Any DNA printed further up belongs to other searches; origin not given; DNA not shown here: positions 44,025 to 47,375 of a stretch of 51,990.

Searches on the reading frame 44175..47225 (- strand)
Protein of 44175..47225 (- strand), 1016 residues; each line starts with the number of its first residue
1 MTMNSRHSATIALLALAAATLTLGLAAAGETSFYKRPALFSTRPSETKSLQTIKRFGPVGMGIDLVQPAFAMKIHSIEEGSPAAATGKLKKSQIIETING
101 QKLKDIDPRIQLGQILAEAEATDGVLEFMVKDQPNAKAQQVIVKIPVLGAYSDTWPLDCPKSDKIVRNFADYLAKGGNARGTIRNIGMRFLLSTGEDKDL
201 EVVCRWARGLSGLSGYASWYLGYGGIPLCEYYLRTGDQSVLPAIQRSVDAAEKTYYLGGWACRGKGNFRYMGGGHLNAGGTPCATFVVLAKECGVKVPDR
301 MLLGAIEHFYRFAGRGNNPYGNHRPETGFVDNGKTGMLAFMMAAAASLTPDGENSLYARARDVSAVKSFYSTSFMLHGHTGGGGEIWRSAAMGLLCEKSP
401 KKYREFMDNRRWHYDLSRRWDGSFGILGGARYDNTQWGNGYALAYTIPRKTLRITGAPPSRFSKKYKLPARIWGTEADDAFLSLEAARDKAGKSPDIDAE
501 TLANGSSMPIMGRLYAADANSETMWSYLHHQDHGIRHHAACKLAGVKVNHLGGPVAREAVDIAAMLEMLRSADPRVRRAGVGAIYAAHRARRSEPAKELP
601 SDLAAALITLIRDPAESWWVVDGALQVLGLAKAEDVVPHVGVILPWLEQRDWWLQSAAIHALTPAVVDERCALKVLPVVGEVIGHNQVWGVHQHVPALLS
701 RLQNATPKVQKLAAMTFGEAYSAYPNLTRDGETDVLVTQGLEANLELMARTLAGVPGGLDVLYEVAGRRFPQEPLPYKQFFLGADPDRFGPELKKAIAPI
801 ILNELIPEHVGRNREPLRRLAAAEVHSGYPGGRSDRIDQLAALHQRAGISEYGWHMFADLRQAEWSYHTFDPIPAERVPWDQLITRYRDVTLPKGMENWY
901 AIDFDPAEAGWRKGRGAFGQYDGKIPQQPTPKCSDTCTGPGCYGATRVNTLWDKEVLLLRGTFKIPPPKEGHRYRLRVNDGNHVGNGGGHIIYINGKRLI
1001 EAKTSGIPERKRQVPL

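Call 79: search_protein_families(library=pfam, proteins=[window:44175-47225:-], max_evalue=0.001)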
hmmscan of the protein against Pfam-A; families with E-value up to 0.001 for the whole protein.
window:44175-47225:- (1016 aa): 2 families
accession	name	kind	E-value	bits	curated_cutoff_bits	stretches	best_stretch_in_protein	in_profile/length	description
PF19805.5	DUF6288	-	1.7e-127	426.4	26.3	1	71-457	2-402/402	Family of unknown function (DUF6288)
PF13646.12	HEAT_2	-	8.6e-05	23.2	27.7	0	563-662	2-87/88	HEAT repeats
